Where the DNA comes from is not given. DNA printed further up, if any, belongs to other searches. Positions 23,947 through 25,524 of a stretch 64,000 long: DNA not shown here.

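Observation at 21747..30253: An 8.5-kb compositionally distinct island of six uncharacterised genes, bracketed by two near-identical 34-bp hairpin repeats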

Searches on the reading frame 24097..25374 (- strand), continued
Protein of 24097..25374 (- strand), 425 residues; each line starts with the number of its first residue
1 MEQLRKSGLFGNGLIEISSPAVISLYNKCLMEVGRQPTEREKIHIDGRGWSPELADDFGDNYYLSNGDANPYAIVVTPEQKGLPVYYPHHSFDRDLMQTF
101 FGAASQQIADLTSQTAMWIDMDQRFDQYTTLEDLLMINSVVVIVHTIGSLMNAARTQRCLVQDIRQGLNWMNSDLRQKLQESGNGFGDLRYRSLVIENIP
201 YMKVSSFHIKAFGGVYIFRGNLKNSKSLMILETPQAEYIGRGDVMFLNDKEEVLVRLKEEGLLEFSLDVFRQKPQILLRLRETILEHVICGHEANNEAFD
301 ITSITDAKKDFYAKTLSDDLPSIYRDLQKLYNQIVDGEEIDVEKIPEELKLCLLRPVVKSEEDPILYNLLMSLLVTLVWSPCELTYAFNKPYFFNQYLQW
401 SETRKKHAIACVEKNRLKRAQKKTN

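Call 23: find_related_loci(query=A1, collection=genome_contigs, flank=10000)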
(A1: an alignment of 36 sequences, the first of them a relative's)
Query A1 (425 aa) in genome_contigs; peptide patterns used: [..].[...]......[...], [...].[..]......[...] (x = any residue, [..] = any of these).
600 stretches matched a pattern (row limit reached: there are more); 538 encode a relative of the query (tblastn E <= 1e-3); the best 80 are kept; 80 distinct loci.
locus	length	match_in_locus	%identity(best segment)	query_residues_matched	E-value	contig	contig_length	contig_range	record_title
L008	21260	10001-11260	41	1-422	1e-91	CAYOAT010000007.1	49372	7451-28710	MAG TPA_asm: uncultured Candidatus Saccharibacteria bacterium isolate binchicken_co113_255 genome assembly, contig: NODE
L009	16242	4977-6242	36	1-420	2e-80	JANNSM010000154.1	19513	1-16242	MAG: Bacteroidota bacterium isolate SOY_31_metabat_213 SOY_31_k141_2903120, whole genome shotgun sequence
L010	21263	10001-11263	35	1-419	6e-80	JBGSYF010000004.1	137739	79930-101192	MAG: Chitinophagales bacterium isolate JTS-RE84 k141_8895550, whole genome shotgun sequence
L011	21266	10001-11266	35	1-421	4e-77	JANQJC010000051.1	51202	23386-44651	MAG: Flavobacteriales bacterium isolate PL25a_bin.101 k99_1673089, whole genome shotgun sequence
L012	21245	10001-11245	35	1-419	6e-76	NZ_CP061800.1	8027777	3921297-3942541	Desulfonema magnum strain 4be13 chromosome, complete genome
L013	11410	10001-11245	34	1-419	4e-76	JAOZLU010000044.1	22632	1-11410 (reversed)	MAG: Desulfobacterales bacterium isolate GMC2_bin_2_sub GMC2_291_length_22632_cov_48.744386, whole genome shotgun sequen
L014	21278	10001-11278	34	1-425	1e-73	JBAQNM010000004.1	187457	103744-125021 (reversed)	MAG: Candidatus Moraniibacteriota bacterium isolate MFD12002_ilm_asm_bin53 k127_2304, whole genome shotgun sequence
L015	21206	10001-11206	33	1-402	1e-73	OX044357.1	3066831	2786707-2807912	MAG: uncultured Bacteroidia bacterium isolate B_MB356 genome assembly, chromosome: B_MB356_contig-1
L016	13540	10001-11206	34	1-402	3e-73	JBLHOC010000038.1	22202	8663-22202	MAG: Bacteroidia bacterium isolate 3300055726_19 Ga0535650_0003082, whole genome shotgun sequence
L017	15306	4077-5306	33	1-409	1e-70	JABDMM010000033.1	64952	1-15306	MAG: Chitinophagales bacterium isolate SS_bin_101 k127_3747821, whole genome shotgun sequence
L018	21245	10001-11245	33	1-416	1e-70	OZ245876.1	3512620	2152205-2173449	MAG: Owenweeksia sp. isolate 3e82fdac-0913-40d1-8532-b6c41af66f5f genome assembly, chromosome: 1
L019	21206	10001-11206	33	1-402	2e-70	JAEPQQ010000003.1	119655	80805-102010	MAG: Bacteroidia bacterium isolate HXMU1429-3 NODE_3_length_119655_cov_4.341300, whole genome shotgun sequence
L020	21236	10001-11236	34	1-412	3e-69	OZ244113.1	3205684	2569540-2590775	MAG: Chitinophagales bacterium isolate cad831f1-edbc-4cc0-abff-bc343cfceada genome assembly, chromosome: 1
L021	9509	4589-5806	33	1-409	6e-69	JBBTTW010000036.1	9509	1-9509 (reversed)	MAG: Patescibacteria group bacterium isolate H51-bin112_1 H51_bin112_1_000000000036, whole genome shotgun sequence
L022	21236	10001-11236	32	1-414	1e-68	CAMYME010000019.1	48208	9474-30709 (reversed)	MAG: uncultured Desulfuromonadales bacterium isolate FO_M_Desulfobacterota_24.1 genome assembly, contig: scaffold_383, w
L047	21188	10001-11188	32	14-415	1e-60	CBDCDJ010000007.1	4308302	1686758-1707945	MAG: Trueperaceae bacterium isolate 7af9cdce-302c-49a7-94c6-3b6834795d20 genome assembly, contig: contig_7, whole genome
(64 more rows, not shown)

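Call 24: search_solved_structures(query=A1, max_evalue=1)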
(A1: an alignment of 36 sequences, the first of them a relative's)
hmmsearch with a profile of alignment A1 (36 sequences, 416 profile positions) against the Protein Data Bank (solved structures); distinct sequences matched with E-value up to 1: 2.
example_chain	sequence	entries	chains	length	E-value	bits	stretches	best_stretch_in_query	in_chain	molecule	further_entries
8whn_A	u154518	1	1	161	0.024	16.9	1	249-337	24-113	Ribophorin 1 superfamily protein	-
9l5r_B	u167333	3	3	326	0.25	13.6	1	156-208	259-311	Pre-mRNA-splicing factor SYF2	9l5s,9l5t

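Call 36: predict_structure(alignment_id=A1)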
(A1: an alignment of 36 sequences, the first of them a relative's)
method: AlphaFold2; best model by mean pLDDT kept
length: 425 residues; sequences in the alignment: 36
mean_pLDDT: 92.9   pTM: 0.88
mean pLDDT of the five models: 92.9, 92.7, 92.1, 91.5, 90.5
residues with pLDDT >= 90: 366; 70-90: 50; 50-70: 4; < 50: 5
segments of 3 or more residues with pLDDT < 50: 421-425
pLDDT, mean of each block of 10 residues (from residue 1): 86 88 97 96 96 94 93 97 92 95 96 95 94 94 95 93 90 93 90 92 93 94 95 88 93 97 96 96 96 92 92 96 97 96 95 96 94 96 93 94 94 75 44
secondary structure, 60 per line:
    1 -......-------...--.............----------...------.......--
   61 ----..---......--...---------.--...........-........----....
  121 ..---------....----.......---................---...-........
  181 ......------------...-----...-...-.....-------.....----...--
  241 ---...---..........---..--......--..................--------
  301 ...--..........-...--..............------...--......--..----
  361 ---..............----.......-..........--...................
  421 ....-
elements in order: H2-7 E15-17 H20-32 E43-45 H52-58 E70-75 H93-103 H105-112 E117-122 H132-135 E140-146 H150-165 H173-186 E199-201 E207-209 E215-219 E227-231 E244-246 H250-259 H267-272 H275-292 H306-315 H322-335 H347-352 H364-377 H382-388 H390-399 H402-424

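Call 75: find_related_loci(query=A1, collection=viral_contigs, flank=10000)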
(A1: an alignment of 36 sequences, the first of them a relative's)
Query A1 (425 aa) in viral_contigs; peptide patterns used: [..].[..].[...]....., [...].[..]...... (x = any residue, [..] = any of these).
51 stretches matched a pattern, but none encodes a relative of the query by tblastn (E <= 1e-3).

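Call 77: search_protein_families(library=pfam, proteins=[L012:11455-12495:+, L012:12516-13166:+, L012:13448-14050:+, L012:14661-17966:+, L012:18369-20540:+, L047:11434-12861:+, L047:13410-15374:+, L047:15122-16321:+, L047:16311-17057:+, L047:17054-19366:+], max_evalue=0.001)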
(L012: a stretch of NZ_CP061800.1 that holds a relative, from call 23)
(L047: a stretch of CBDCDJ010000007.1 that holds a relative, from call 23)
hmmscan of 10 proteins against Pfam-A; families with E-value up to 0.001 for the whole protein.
L012:11455-12495:+ (346 aa): 2 families
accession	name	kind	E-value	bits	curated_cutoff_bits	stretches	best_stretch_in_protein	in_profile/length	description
PF08281.18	Sigma70_r4_2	-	1.2e-06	28.5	25.7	1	258-286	9-37/54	Sigma-70, region 4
PF04545.22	Sigma70_r4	-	9.8e-06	25.4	24.1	1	259-286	4-31/50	Sigma-70, region 4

L012:12516-13166:+ (216 aa): 0 families

L012:13448-14050:+ (200 aa): 2 families
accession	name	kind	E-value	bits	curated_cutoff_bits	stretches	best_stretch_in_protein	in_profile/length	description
PF02663.19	FmdE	-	1.5e-43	148.5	22.9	1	18-154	1-133/133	FmdE, Molybdenum formylmethanofuran dehydrogenase operon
PF01258.23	zf-dskA_traR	-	9.8e-07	29.1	24.9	1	174-198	6-30/36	Prokaryotic dksA/traR C4-type zinc finger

L012:14661-17966:+ (1101 aa): 2 families
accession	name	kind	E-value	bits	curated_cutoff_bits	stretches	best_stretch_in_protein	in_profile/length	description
PF04257.20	Exonuc_V_gamma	-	1.1e-97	327.5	25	1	4-318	1-313/314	Exodeoxyribonuclease V, gamma subunit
PF17946.7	RecC_C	-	3.3e-58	197.3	22.6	1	803-1029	1-199/202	RecC C-terminal domain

L012:18369-20540:+ (723 aa): 20 families
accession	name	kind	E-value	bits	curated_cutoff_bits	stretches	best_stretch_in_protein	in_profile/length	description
PF13245.12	AAA_19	-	1.6e-47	161.4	25.1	1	334-464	1-133/134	AAA domain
PF13604.12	AAA_30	-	2.8e-44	151.6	27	1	329-508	1-174/191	AAA domain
PF14490.11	HHH_RecD2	-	4e-40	136.1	27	1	142-231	2-92/92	ATP-dependent RecD2 DNA helicase HHH domain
PF23139.1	OB_YrrC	-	1.2e-26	92.8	27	1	4-76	3-76/76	ATP-dependent DNA helicase YrrC, OB-fold domain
PF18335.7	SH3_13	-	1.9e-21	76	41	1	570-631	1-65/65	ATP-dependent RecD-like DNA helicase SH3 domain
PF13538.12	UvrD_C_2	-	2.3e-18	66.2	27.4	1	648-696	1-52/52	UvrD-like helicase C-terminal domain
PF01443.25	Viral_helicase1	-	2.5e-12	47.5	21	1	348-466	2-104/228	Viral superfamily 1 RNA helicase core domain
PF13086.12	AAA_11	-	1.1e-09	38.9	27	1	330-385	2-65/257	AAA domain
PF14520.12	HHH_5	-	5.4e-08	33.6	27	1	91-140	7-56/57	Helix-hairpin-helix domain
PF05127.21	NAT10_TcmA_helicase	-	6.2e-07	29.9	22.7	1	348-444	1-112/176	RNA cytidine acetyltransferase NAT10/TcmA, helicase domain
PF09848.15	SLFN-g3_helicase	-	7.4e-06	25.9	24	1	345-432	2-90/354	Schlafen group 3, DNA/RNA helicase domain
PF05970.20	PIF1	-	1e-05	25.7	25.9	1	335-464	7-156/223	PIF1-like helicase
PF13521.12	AAA_28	-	1.7e-05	25.5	27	1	347-446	2-98/164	AAA domain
PF00270.35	DEAD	-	9.8e-05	22.6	26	1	333-436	3-109/167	DEAD/DEAH box helicase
PF02562.22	PhoH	-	0.0001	22.3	27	0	331-402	6-79/205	PhoH-like protein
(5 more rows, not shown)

L047:11434-12861:+ (475 aa): 2 families
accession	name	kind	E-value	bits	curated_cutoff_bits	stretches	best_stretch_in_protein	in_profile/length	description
PF01881.21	Cas_Cas6_C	-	4.3e-30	105.5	23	1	353-474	9-125/125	CRISPR associated protein Cas6, C-terminal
PF21350.2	Cas6_I-A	-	3.4e-08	34.1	27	1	245-341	6-100/101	CRISPR-associated protein Cas6, N-terminal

L047:13410-15374:+ (654 aa): 1 family
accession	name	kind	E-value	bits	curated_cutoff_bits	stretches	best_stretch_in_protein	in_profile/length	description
PF09484.15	Cas_TM1802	-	2.8e-28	99.5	25.1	1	162-639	137-601/602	CRISPR-associated protein TM1802 (cas_TM1802)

L047:15122-16321:+ (399 aa): 1 family
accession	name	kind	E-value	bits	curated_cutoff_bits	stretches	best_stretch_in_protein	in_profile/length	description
PF05107.17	Cas_Cas7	-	1.4e-42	146.4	33.2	1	91-353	2-248/249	CRISPR-associated protein Cas7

L047:16311-17057:+ (248 aa): 1 family
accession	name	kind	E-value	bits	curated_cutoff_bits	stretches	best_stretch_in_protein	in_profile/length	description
PF09704.15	Cas_Cas5d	-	3.8e-10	40.5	23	1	7-159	2-155/217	CRISPR-associated protein (Cas_Cas5)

L047:17054-19366:+ (770 aa): 6 families
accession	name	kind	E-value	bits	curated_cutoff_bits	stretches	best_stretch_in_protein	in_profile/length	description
PF22590.2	Cas3-like_C_2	-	5.3e-20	72.1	27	1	481-579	3-105/106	CRISPR-associated nuclease/helicase Cas3, C-terminal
PF04851.21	ResIII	-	3e-14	53.7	22.5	1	256-427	13-161/164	Type III restriction enzyme, res subunit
PF00270.35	DEAD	-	1.3e-11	45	26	1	272-433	18-165/167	DEAD/DEAH box helicase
PF00271.37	Helicase_C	-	4.3e-09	37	23.5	1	476-578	11-109/110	Helicase conserved C-terminal domain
PF18019.7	Cas3_HD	-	3.4e-07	30.9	23.1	1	33-132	49-144/207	Cas3, HD domain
PF13401.12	AAA_22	-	3.2e-05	24.7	27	0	267-411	4-102/130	AAA domain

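Call 80: search_protein_families(library=pfam, alignment_id=A8, max_evalue=0.00001)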
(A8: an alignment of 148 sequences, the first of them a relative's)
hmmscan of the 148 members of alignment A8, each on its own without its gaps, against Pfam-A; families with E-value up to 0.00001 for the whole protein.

A. member 1, L003:1306-1671:+ (122 aa): 0 families

B. families by the number of members that match (of 148 scanned): 150 families (the first 25 are shown)
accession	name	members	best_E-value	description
PF13424.12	TPR_12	4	3.2e-45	Tetratricopeptide repeat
PF07719.23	TPR_2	4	7.1e-29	Tetratricopeptide repeat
PF03600.22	CitMHS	3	3.3e-52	Citrate transporter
PF00270.35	DEAD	3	3.1e-48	DEAD/DEAH box helicase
PF00515.34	TPR_1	3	2.1e-34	Tetratricopeptide repeat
PF13181.12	TPR_8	3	2.7e-29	Tetratricopeptide repeat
PF00072.30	Response_reg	3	2e-28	Response regulator receiver domain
PF02621.19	VitK2_biosynth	2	8.9e-57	Menaquinone biosynthesis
PF00005.33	ABC_tran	2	1e-53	ABC transporter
PF12706.13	Lactamase_B_2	2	1.5e-41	Beta-lactamase superfamily domain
PF05193.26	Peptidase_M16_C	2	2.6e-32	Peptidase M16 inactive domain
PF00535.33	Glycos_transf_2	2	2.4e-29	Glycosyl transferase family 2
PF04851.21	ResIII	2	7e-25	Type III restriction enzyme, res subunit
PF00246.29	Peptidase_M14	2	2.1e-24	Zinc carboxypeptidase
PF00892.27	EamA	2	1.7e-21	EamA-like transporter family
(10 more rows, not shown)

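Call 81: search_protein_families(library=padloc, alignment_id=A8, max_evalue=0.00001)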
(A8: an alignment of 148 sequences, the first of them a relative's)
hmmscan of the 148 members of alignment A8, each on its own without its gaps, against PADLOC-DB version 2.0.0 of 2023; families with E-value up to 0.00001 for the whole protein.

A. member 1, L003:1306-1671:+ (122 aa): 0 families

B. families by the number of members that match (of 148 scanned): 94 families (the first 25 are shown)
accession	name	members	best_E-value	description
PDLC04135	mad3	2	5.4e-58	mads_3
PDLC04140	mad8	2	4.2e-20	mads_8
PDLC02980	AriA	2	1.4e-16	-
PDLC02501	BrxHI|BrxHII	2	1.5e-16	BrxHI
PDLC02707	PbeA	2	3.3e-16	PbeA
PDLC01439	typeIV_DinG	2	9.7e-14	CAS-IV-A; associated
PDLC04164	AriA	2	4.6e-13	-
PDLC04134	mad2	2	4.3e-12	mads_2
PDLC02704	PbeA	2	3.4e-10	PbeA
PDLC00651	ZorB3|ZorB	2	7.6e-10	MotB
PDLC02914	ATPase-Toprim_I-B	2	1.4e-09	-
PDLC04892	PDC-S06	2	2.2e-09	-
PDLC03014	subtilase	2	9e-09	-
PDLC02335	AbiLi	2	1e-08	AbiLi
PDLC00609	ZorB1|ZorB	2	1.3e-08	MotB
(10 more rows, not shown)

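Call 85: fold_search(model_id=the predicted structure, library=viral)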
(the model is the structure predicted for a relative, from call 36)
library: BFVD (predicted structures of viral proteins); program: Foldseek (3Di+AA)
matches with E <= 10: 50; with E <= 0.001: 0
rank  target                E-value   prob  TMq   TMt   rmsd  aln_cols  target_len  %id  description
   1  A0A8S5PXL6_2          1.2e+00  0.03  0.08  0.05  29.9       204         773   12  Uncharacterized protein [Myoviridae sp. ctgsk7]
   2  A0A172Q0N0            1.5e+00  0.10  0.08  0.22  10.1       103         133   13  Uncharacterized protein [Acinetobacter phage vB_AbaM_ME3]
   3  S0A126                2.2e+00  0.01  0.06  0.08  25.4       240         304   12  Uncharacterized protein [Cellulophaga phage phi13:1]
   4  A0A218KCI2            2.5e+00  0.07  0.11  0.24  12.4       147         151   14  (no name in the UniProt tables at hand)
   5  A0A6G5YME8            2.8e+00  0.01  0.11  0.14  21.1       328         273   12  (no name in the UniProt tables at hand)
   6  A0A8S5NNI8            3.1e+00  0.03  0.08  0.20  13.4       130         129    8  Uncharacterized protein [Siphoviridae sp. ctGMq5]
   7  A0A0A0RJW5            3.6e+00  0.02  0.08  0.11  22.7       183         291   15  (no name in the UniProt tables at hand)
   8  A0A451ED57            3.8e+00  0.03  0.11  0.22  13.7       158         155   11  (no name in the UniProt tables at hand)
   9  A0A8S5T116            3.8e+00  0.02  0.11  0.09  21.3       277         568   12  Uncharacterized protein [Myoviridae sp. ctWb16]
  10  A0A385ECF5            3.8e+00  0.01  0.08  0.11  21.0       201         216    9  Uncharacterized protein [Caulobacter phage CcrBL10]
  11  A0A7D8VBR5            3.8e+00  0.01  0.10  0.05  18.2       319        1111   11  Putative capsid protein [Leptosphaeria biglobosa quadrivirus 1]
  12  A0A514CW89            4.2e+00  0.04  0.11  0.06  18.3       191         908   12  Putative tail fiber protein [Achromobacter phage vB_AxyP_19-32_Axy24]
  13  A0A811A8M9            4.2e+00  0.01  0.11  0.08  22.1       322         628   11  (no name in the UniProt tables at hand)
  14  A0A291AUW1            4.5e+00  0.03  0.08  0.23  13.2       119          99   14  (no name in the UniProt tables at hand)
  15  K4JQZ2                4.7e+00  0.02  0.08  0.11  15.8       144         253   12  (no name in the UniProt tables at hand)
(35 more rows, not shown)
